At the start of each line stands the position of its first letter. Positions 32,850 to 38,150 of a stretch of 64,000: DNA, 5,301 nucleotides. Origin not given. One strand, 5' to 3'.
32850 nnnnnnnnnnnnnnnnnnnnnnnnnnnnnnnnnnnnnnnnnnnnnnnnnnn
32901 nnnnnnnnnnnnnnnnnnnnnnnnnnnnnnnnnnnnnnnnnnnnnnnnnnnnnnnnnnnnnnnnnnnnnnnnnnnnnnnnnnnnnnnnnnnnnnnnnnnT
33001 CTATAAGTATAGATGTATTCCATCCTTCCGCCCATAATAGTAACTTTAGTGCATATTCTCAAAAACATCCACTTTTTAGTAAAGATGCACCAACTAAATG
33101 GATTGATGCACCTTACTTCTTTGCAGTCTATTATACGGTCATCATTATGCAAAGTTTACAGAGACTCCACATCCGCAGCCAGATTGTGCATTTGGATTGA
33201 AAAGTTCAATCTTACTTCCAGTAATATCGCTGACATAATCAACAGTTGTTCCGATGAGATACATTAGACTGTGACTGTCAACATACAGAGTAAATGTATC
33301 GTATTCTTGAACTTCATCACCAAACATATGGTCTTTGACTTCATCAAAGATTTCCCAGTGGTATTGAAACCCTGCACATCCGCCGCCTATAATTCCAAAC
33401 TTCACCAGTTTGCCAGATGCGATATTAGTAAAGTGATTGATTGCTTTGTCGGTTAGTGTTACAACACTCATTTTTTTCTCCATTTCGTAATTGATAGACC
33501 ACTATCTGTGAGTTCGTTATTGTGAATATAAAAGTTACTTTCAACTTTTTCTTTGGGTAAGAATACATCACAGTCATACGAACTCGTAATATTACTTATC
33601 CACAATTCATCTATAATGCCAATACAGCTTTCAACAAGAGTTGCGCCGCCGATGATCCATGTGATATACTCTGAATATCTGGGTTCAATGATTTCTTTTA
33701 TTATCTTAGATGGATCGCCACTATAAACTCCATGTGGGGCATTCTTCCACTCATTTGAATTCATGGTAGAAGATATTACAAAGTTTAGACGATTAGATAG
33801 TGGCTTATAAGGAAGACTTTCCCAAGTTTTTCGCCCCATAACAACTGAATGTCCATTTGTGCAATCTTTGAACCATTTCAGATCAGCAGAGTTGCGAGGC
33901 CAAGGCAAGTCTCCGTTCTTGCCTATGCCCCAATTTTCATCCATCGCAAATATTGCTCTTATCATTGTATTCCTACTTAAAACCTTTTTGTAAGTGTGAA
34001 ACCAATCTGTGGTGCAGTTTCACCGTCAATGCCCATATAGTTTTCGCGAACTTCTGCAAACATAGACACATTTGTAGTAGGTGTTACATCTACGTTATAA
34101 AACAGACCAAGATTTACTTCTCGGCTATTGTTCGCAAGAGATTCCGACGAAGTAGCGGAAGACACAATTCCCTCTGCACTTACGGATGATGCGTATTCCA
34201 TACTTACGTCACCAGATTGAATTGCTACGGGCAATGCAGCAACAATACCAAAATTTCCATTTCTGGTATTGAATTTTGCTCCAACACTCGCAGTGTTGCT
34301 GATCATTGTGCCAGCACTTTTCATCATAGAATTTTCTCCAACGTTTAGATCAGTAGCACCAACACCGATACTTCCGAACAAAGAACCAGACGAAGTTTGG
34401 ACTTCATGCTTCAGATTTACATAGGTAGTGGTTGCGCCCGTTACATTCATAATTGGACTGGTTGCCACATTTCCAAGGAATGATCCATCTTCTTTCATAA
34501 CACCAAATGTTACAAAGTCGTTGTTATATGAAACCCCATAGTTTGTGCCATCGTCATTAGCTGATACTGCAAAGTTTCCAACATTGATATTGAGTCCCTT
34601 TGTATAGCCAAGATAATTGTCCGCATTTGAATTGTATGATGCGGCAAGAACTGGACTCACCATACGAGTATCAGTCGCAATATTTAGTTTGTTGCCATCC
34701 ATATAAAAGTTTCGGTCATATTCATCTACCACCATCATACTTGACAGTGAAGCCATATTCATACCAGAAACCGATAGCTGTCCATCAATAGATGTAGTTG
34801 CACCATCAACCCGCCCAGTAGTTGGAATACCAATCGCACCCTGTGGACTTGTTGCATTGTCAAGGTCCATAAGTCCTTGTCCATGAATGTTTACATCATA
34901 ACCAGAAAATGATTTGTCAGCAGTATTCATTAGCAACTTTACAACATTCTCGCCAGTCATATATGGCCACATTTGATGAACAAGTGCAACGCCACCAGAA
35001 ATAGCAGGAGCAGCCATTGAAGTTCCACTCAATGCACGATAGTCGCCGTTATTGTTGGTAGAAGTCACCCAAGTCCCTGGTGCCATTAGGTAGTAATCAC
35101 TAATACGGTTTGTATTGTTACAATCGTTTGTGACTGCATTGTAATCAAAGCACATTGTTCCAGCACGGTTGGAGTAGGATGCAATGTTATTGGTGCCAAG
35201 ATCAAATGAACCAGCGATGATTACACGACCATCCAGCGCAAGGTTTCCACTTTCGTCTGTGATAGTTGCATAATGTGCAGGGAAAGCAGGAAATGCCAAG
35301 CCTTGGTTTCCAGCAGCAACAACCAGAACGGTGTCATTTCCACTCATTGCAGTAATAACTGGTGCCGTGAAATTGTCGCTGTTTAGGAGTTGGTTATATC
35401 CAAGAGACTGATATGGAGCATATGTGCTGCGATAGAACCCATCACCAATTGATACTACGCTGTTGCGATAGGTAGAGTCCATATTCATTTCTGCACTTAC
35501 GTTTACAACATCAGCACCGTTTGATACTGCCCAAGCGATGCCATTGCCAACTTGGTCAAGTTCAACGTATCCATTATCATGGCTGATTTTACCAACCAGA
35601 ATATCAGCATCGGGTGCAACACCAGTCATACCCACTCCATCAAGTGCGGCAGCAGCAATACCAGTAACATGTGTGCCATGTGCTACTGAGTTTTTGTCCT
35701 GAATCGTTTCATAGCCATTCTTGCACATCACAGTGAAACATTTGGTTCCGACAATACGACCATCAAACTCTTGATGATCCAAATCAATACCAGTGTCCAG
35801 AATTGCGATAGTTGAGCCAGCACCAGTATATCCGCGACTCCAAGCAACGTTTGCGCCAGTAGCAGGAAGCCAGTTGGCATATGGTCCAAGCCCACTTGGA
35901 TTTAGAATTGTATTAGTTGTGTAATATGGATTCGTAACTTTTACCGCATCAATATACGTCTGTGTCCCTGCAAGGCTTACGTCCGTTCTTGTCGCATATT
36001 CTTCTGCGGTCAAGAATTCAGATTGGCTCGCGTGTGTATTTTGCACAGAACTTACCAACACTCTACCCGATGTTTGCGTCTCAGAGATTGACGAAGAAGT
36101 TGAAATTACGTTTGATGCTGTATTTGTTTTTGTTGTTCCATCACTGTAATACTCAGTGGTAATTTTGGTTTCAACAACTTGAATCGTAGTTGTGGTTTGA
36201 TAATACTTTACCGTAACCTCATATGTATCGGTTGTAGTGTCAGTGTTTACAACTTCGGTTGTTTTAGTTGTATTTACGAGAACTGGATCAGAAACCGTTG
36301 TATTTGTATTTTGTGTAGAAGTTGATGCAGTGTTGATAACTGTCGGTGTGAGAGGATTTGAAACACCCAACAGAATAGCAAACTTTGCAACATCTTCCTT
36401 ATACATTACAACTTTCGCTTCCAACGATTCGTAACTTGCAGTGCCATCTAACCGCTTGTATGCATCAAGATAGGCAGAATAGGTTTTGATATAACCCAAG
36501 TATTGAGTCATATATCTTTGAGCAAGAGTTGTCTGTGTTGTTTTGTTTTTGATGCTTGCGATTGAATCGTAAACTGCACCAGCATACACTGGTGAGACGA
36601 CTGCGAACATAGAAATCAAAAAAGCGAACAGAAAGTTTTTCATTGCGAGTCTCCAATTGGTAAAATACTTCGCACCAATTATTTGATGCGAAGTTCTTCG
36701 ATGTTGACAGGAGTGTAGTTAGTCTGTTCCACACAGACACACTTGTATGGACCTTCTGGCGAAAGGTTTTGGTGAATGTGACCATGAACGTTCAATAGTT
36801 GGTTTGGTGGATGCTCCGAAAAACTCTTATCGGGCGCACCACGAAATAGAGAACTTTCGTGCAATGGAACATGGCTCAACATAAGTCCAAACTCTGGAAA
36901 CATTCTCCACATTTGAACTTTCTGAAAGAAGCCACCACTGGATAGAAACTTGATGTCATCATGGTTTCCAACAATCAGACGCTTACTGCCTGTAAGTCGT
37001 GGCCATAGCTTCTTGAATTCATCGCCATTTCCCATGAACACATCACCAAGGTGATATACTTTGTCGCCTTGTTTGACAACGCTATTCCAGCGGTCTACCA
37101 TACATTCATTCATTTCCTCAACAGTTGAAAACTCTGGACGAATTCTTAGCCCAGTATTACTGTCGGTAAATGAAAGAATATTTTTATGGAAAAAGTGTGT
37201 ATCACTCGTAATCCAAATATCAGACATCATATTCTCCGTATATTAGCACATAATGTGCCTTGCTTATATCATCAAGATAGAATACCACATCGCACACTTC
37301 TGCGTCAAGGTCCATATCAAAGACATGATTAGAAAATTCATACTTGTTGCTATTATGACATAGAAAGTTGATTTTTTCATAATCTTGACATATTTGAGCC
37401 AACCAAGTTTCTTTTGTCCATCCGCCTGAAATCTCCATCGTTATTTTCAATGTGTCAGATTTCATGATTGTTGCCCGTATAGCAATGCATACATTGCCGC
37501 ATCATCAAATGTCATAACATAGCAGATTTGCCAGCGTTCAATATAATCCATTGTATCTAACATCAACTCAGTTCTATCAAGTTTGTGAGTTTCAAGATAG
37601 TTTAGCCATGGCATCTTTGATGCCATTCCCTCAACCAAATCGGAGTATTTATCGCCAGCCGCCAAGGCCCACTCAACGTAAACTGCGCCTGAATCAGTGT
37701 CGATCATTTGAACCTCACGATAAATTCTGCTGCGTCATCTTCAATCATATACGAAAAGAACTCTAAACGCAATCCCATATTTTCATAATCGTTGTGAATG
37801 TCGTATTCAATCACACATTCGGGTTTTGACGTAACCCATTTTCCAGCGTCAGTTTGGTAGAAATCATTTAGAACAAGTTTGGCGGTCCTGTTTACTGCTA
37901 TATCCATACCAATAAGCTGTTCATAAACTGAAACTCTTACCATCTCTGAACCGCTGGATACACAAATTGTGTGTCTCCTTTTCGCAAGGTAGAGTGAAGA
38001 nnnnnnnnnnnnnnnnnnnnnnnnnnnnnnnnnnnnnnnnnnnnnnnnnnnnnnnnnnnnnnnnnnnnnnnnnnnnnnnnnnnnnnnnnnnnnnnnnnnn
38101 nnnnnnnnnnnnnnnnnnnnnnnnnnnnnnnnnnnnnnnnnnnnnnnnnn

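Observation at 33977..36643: Phage-encoded subtilase (S8) with an autotransporter-like C-terminal domain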

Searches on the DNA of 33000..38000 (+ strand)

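Call 6: search_dna_similar(query=window:33000-38000:+, collection=phages, mode=near, max_rows=25)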
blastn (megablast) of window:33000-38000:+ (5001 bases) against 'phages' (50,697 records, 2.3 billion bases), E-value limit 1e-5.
No match.
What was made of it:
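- Tried and rejected: Megablast of 33000-38000 against GenBank phages found nothing (call 6).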
